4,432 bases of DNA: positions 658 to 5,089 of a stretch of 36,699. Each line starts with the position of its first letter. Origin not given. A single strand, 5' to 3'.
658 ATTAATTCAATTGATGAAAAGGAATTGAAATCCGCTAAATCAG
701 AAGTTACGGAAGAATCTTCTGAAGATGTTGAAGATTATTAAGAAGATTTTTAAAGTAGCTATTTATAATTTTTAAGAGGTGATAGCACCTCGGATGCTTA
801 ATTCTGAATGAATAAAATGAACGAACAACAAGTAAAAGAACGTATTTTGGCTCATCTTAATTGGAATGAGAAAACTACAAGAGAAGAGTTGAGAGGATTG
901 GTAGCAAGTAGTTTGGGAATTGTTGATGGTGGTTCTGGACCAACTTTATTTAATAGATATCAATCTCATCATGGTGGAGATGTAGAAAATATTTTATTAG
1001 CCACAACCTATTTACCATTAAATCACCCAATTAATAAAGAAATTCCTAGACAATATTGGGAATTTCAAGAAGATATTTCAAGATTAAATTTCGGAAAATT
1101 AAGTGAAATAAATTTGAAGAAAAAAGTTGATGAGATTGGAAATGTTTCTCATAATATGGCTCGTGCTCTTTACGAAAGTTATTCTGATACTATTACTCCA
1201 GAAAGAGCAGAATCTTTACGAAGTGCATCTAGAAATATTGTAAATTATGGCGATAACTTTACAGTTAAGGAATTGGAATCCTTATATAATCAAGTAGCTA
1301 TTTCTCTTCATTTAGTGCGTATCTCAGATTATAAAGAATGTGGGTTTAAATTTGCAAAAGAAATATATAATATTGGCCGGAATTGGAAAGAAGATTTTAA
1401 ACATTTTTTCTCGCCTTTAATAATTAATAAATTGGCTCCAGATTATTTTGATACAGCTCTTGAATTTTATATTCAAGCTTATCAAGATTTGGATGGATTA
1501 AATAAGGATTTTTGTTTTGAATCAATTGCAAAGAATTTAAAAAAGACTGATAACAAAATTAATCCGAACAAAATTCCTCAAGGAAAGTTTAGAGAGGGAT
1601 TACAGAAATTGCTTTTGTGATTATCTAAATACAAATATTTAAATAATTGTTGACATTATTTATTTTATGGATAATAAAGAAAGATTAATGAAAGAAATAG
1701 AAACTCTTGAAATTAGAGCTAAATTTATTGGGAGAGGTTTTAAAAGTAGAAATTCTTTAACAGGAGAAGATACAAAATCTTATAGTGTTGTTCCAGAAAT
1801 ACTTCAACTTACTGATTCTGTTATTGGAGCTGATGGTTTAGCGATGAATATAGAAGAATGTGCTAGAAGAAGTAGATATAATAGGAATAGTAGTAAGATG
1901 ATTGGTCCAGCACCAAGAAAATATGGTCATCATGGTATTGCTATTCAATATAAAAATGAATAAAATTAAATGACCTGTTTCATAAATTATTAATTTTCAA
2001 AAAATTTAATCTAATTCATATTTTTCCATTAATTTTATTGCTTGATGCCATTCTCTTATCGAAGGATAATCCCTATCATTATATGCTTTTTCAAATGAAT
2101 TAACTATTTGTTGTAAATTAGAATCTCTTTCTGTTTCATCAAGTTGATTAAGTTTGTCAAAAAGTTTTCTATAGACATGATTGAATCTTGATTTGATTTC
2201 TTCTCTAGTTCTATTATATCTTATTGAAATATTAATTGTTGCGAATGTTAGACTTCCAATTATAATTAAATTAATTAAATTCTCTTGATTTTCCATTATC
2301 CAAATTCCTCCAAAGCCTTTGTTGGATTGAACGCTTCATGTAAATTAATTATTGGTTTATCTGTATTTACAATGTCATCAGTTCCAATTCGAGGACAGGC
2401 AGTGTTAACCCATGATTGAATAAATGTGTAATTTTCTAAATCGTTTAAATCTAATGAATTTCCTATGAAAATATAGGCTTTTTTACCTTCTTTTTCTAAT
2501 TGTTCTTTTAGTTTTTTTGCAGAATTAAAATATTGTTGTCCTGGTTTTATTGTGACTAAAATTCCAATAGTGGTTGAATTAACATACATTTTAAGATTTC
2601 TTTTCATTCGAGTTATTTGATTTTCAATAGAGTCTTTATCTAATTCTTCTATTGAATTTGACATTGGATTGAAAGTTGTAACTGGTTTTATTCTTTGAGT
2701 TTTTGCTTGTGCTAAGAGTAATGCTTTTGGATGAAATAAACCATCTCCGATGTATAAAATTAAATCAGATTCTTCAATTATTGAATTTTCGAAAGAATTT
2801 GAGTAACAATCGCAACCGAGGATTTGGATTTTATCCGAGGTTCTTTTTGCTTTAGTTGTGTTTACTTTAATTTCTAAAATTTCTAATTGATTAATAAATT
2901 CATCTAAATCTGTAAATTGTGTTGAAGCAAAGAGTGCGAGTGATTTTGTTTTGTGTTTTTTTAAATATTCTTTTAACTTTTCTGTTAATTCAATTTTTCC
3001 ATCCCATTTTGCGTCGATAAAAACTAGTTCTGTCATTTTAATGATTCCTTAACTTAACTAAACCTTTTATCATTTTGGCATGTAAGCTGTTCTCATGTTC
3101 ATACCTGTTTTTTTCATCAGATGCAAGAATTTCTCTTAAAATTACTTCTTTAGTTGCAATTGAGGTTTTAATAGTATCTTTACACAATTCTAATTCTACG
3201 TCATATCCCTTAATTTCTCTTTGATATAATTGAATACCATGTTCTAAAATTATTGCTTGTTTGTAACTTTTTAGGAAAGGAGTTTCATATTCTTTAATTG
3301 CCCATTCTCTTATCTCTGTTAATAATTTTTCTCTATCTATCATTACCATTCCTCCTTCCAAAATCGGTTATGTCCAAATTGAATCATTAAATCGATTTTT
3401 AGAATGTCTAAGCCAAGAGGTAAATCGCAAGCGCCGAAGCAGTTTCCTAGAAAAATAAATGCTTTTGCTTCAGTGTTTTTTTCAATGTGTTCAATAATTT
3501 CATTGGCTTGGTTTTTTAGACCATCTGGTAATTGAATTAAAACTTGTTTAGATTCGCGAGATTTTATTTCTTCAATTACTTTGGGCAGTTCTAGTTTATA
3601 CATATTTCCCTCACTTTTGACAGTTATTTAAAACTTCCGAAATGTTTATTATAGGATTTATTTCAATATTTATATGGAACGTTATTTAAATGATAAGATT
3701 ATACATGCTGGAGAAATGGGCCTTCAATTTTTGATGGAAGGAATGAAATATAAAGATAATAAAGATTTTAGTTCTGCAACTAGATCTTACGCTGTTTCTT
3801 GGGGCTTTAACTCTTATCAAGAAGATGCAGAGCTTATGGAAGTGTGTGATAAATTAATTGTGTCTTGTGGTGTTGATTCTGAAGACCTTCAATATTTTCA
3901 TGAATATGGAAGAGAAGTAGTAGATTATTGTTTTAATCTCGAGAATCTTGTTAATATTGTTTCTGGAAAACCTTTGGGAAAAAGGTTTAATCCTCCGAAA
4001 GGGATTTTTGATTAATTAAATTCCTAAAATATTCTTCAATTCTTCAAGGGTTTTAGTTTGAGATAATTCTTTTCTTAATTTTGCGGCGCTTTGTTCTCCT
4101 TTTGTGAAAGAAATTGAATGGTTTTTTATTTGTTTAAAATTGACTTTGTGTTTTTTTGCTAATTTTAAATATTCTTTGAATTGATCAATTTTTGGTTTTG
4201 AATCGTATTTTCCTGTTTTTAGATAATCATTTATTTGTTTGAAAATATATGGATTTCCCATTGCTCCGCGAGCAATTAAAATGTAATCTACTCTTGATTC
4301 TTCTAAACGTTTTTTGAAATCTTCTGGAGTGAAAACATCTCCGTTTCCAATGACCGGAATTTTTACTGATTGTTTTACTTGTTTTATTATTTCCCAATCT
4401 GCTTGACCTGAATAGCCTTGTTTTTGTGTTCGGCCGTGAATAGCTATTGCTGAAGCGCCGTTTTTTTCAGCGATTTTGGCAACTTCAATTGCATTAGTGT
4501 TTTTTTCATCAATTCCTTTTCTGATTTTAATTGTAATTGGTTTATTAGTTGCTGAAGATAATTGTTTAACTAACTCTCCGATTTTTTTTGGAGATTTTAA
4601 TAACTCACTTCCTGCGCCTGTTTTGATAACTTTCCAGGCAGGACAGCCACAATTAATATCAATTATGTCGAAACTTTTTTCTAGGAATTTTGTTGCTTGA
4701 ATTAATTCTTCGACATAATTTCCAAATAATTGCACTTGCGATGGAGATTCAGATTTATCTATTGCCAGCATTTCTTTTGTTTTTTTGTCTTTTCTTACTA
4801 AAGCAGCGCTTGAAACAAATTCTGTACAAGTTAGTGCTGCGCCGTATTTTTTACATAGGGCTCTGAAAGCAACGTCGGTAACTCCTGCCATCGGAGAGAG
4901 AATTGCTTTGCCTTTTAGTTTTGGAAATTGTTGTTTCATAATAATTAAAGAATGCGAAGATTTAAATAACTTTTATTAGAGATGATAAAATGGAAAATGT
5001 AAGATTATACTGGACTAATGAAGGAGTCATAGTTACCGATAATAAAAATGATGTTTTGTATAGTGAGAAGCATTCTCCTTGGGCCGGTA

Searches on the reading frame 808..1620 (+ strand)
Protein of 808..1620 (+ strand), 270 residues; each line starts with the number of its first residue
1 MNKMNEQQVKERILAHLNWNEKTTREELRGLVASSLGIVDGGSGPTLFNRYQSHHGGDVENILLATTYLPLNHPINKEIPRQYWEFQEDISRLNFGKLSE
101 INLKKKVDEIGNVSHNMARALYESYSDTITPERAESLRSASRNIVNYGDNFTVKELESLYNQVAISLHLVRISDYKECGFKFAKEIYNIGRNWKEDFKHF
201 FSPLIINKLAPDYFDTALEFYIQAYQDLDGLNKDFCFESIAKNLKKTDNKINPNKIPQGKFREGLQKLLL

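Call 38: search_protein_families(library=pfam, proteins=[window:808-1620:+], max_evalue=0.0001)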
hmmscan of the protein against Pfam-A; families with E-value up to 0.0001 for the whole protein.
window:808-1620:+ (270 aa): 0 families

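Call 69: search_protein_families(library=pfam, proteins=[window:808-1620:+], max_evalue=5)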
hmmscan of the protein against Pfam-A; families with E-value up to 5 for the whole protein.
window:808-1620:+ (270 aa): 2 families
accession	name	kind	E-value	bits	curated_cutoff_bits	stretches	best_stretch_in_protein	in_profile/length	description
PF20233.3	DUF6590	-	0.057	13.9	27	1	89-121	118-150/152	Family of unknown function (DUF6590)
PF16729.10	DUF5067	-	0.11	12.9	27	1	212-256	59-104/126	Domain of unknown function (DUF5067)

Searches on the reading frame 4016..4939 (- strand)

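Call 38: search_protein_families(library=pfam, proteins=[window:4016-4939:-], max_evalue=0.0001)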
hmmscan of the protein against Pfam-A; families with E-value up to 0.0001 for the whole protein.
window:4016-4939:- (307 aa): 3 families
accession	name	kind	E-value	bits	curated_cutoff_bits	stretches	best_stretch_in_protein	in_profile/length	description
PF01207.24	Dus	-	6.3e-84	282.2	20.4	1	14-303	2-300/311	Dihydrouridine synthase (Dus)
PF00977.27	His_biosynth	-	4.7e-06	26.7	23.6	1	133-224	133-220/228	Histidine biosynthesis protein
PF01180.27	DHO_dh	-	1.3e-05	25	27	0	52-209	89-256/291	Dihydroorotate dehydrogenase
